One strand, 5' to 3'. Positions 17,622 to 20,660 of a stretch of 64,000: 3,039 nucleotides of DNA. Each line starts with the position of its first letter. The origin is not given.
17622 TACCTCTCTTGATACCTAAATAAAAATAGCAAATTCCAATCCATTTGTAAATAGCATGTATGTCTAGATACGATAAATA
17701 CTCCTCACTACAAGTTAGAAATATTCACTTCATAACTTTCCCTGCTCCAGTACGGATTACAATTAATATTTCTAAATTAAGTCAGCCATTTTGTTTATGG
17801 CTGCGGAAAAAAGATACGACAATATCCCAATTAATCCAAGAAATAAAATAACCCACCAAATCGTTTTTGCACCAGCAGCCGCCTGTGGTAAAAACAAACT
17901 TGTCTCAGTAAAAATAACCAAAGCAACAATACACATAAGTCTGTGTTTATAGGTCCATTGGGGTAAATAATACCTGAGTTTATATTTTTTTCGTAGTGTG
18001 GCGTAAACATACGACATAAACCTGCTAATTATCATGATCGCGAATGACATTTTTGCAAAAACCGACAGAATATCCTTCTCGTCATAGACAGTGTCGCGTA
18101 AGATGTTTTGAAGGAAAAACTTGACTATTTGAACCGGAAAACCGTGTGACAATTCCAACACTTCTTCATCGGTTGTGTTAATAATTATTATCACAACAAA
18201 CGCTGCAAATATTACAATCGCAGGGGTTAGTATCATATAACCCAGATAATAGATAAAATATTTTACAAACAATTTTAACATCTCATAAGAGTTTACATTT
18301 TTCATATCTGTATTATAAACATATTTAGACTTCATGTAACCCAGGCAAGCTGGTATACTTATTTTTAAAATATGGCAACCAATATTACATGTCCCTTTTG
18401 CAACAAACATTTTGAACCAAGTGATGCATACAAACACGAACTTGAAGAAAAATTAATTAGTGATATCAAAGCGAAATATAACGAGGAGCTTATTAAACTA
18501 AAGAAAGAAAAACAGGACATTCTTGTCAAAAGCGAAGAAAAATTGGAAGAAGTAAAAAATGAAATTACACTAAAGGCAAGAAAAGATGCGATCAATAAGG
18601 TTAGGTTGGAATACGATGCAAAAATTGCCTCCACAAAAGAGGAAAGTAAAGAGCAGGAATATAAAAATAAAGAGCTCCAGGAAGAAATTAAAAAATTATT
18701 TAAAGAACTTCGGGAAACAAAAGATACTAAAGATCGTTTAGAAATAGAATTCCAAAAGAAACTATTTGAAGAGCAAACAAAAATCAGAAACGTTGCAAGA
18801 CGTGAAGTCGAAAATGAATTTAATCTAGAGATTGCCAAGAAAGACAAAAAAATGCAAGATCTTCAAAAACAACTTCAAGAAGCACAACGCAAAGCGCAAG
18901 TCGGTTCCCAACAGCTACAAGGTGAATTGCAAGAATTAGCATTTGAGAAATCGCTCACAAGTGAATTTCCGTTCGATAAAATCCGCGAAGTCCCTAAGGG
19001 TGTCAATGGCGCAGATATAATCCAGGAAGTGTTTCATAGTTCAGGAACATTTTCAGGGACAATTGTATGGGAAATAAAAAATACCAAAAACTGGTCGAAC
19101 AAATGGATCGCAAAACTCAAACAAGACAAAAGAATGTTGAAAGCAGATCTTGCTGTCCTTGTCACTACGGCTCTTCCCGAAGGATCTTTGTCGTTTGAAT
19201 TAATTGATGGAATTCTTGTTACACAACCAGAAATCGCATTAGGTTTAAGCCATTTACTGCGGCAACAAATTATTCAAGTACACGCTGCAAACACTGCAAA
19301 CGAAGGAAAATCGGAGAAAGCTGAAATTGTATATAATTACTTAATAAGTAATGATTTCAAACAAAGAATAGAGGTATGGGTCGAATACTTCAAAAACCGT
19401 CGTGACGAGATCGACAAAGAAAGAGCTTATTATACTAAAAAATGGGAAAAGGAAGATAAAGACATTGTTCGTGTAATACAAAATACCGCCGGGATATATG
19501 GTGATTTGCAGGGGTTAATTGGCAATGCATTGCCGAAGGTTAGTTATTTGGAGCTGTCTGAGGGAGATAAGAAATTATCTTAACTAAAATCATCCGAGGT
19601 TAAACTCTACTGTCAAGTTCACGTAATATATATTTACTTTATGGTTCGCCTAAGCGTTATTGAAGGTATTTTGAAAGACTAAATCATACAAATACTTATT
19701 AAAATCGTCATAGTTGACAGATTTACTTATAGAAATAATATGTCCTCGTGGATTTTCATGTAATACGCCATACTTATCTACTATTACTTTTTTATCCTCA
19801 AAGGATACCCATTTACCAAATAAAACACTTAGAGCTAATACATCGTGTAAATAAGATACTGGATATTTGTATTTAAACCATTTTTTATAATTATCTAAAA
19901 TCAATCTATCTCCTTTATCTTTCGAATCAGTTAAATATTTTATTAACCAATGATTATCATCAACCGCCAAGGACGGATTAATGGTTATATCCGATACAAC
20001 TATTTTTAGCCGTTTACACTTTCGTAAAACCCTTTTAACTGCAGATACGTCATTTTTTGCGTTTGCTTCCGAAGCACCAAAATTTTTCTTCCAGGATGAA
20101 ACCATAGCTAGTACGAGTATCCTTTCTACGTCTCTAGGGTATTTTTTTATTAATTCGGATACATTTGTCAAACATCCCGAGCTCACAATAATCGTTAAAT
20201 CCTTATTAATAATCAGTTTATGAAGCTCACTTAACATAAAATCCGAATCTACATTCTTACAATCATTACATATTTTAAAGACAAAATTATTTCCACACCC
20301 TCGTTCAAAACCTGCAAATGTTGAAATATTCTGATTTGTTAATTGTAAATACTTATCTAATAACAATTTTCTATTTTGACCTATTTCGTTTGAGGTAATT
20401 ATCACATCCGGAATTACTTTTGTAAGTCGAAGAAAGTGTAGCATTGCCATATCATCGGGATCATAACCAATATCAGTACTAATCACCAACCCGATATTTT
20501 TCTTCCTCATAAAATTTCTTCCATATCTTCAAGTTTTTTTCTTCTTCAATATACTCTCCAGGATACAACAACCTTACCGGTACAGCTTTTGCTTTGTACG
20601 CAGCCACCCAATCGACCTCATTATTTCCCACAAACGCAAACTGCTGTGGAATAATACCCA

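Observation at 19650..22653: Translationally coupled nucleoside-hydrolase-like gene plus 724-aa PRTase-like/HAD multidomain protein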

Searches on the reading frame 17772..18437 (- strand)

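Call 3: search_protein_families(library=pfam, proteins=[window:17772-18437:-], max_evalue=1)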
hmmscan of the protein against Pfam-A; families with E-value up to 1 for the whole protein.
window:17772-18437:- (221 aa): 1 family
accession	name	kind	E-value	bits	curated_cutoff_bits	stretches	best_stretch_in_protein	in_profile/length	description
PF17560.7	Megourin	-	0.032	14.9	27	1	3-43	12-51/63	Aphid Megourins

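Call 5: search_protein_families(library=padloc, proteins=[window:17772-18437:-], max_evalue=1)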
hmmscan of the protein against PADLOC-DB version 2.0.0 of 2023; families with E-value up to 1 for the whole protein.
window:17772-18437:- (221 aa): 1 family
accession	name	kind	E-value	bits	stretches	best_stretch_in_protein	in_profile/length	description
PDLC01870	CARF3--CARF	-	0.013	13.3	1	66-107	93-134/228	-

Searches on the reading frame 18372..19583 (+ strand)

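Call 3: search_protein_families(library=pfam, proteins=[window:18372-19583:+], max_evalue=1)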
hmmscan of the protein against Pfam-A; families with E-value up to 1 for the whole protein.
window:18372-19583:+ (403 aa): 3 families
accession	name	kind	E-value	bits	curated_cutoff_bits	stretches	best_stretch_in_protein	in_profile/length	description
PF09903.14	DUF2130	-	4.2e-61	206.9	26.7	1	152-396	3-253/255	Uncharacterized protein conserved in bacteria (DUF2130)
PF13913.12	zf-C2HC_2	-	0.2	11.9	27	1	6-18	4-16/25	zinc-finger of a C2HC-type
PF05605.18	zf-Di19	-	0.34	11.6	27.5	1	4-22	2-20/54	Drought induced 19 protein (Di19), zinc-binding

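Call 4: search_protein_families(library=ncbifam, proteins=[window:18372-19583:+], max_evalue=1)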
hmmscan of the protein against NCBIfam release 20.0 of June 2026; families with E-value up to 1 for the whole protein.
window:18372-19583:+ (403 aa): 2 families
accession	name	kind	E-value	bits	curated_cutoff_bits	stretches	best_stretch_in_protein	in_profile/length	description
NF045487.1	ASRP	equivalog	0.0012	17.5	300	1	5-176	301-470/593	archaea-specific SMC-related protein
TIGR02168.1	SMC_prok_B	equivalog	0.18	9.4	567.35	1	26-186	777-937/1181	chromosome segregation protein SMC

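Call 5: search_protein_families(library=padloc, proteins=[window:18372-19583:+], max_evalue=1)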
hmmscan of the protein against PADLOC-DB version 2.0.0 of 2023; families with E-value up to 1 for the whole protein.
window:18372-19583:+ (403 aa): 2 families
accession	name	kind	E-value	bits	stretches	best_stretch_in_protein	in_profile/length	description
PDLC03859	LmuB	-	0.1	9.8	1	4-176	331-467/611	-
PDLC03865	LmuB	-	0.14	8.3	1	6-177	511-684/1007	-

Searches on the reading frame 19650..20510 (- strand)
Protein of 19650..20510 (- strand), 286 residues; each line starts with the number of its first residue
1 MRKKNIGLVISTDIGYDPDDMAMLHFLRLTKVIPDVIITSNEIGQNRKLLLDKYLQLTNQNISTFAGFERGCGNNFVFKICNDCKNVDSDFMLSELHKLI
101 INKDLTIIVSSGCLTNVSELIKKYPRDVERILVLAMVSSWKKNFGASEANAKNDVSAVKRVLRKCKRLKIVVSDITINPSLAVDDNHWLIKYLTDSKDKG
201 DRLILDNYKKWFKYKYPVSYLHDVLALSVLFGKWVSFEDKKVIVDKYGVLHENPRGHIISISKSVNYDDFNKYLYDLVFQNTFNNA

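Call 3: search_protein_families(library=pfam, proteins=[window:19650-20510:-], max_evalue=1)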
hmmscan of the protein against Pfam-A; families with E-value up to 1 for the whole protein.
window:19650-20510:- (286 aa): 2 families
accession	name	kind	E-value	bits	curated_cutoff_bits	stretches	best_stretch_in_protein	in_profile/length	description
PF01156.24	IU_nuc_hydro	-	1.3e-09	38.6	34.2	1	93-245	100-260/297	Inosine-uridine preferring nucleoside hydrolase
PF05273.18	Pox_RNA_Pol_22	-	0.028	14.6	25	1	189-275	68-154/184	Poxvirus RNA polymerase 22 kDa subunit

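Call 4: search_protein_families(library=ncbifam, proteins=[window:19650-20510:-], max_evalue=1)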
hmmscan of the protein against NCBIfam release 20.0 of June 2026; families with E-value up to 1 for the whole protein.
window:19650-20510:- (286 aa): 3 families
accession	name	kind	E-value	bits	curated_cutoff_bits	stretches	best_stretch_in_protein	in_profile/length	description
NF008036.0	PRK10768.1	equivalog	1.1e-05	24.7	382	1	95-231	106-242/304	ribonucleoside hydrolase RihC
NF052221.1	UridNuclsHydUriH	equivalog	0.029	13.5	450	1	105-191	118-206/310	uridine-preferring nucleoside hydrolase UriH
NF007761.0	PRK10443.1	equivalog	0.081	12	433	1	104-188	117-204/311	pyrimidine-specific ribonucleoside hydrolase RihA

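Call 5: search_protein_families(library=padloc, proteins=[window:19650-20510:-], max_evalue=1)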
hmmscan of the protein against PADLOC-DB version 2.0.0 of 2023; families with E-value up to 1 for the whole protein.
window:19650-20510:- (286 aa): 0 families

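Call 9: find_homologous_proteins(query=window:19650-20510:-)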
Query window:19650-20510:- (286 aa): 2 proteins with E <= 0.001 among 852 candidates.
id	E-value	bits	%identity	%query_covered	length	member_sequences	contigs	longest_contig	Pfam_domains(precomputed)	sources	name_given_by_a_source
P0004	1.2e-186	637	100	100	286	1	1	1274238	PF01156.25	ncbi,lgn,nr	ncbi:nucleoside hydrolase [Candidatus Woesebacteria bacterium]|nr:MAG: nucleoside hydrolase [Candida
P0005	6.8e-33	133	34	91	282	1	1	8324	PF01156.25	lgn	-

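Call 53: search_solved_structures(query=A5, max_evalue=0.01, show_alignments=2)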
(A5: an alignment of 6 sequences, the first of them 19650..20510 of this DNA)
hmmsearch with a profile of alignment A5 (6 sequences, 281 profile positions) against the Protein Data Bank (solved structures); distinct sequences matched with E-value up to 0.01: 30.
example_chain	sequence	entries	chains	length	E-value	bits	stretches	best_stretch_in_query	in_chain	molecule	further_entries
3g5i_A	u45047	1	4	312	3.4e-15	59.5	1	6-250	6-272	Pyrimidine-specific ribonucleoside hydrolase rihA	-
1yoe_A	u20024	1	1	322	3.8e-15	59.4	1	6-250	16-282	Hypothetical protein ybeK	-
8qnd_A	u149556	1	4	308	1e-13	54.7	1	3-176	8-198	Inosine-uridine nucleoside N-ribohydrolase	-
6ba1_A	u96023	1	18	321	2.3e-11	46.9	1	94-277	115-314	Inosine-uridine preferring nucleoside hydrolase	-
8oic_A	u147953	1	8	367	3.5e-11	46.3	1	80-246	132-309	Inosine-uridine preferring nucleoside hydrolase family protein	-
8oi7_A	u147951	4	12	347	4.2e-11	46.1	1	80-246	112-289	Inosine-uridine preferring nucleoside hydrolase family protein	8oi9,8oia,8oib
4wr2_A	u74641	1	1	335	6.2e-10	42.2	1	4-230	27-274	Pyrimidine-specific ribonucleoside hydrolase RihA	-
4kpn_A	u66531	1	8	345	8e-10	41.9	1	4-247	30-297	Nucleoside N-ribohydrolase 1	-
4kpo_A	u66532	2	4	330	1.7e-09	40.8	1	99-249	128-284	Nucleoside N-ribohydrolase 3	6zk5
6ba0_A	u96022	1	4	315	3.3e-09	39.9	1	4-249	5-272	Cytidine/uridine-specific hydrolase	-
1mas_A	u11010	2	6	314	3.8e-09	39.7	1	4-249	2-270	INOSINE-URIDINE NUCLEOSIDE N-RIBOHYDROLASE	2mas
6zk1_A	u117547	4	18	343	4.4e-09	39.5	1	4-249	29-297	Pyrimidine-specific ribonucleoside hydrolase rihA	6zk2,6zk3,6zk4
8db6_B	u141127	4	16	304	5.5e-09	39.1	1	5-175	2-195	Inosine-uridine preferring nucleoside hydrolase family protein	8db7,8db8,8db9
5tsq_A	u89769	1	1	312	5.1e-08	36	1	5-247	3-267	IUnH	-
8ctm_A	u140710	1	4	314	2.4e-07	33.8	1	4-250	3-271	Inosine-uridine preferring nucleoside hydrolase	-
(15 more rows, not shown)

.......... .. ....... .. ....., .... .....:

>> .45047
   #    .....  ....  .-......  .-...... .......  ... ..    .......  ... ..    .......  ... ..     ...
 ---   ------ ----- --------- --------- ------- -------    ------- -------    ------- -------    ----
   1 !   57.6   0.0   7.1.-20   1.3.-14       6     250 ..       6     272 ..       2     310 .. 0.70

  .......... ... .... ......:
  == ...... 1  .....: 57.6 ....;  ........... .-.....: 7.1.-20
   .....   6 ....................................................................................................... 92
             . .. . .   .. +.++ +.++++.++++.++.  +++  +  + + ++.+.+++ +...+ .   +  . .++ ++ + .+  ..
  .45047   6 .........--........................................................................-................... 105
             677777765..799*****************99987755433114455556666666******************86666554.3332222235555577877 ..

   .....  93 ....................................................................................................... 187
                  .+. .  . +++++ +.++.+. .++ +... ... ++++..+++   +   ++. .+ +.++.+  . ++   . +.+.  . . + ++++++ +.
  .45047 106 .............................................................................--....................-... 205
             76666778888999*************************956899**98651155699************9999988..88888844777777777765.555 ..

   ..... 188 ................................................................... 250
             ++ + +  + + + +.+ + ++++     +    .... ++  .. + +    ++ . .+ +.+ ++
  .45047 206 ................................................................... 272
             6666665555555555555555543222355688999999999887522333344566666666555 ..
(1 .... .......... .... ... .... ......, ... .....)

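Call 67: search_protein_families(library=phrogs, proteins=[window:19650-20510:-], max_evalue=0.1)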
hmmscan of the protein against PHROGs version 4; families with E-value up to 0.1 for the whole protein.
window:19650-20510:- (286 aa): 2 families
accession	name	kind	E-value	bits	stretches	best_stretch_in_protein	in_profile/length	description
phrog_24668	-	unknown function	0.048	14.8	0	79-103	34-58/59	-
phrog_11163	-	unknown function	0.077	14.1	0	185-215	81-112/129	-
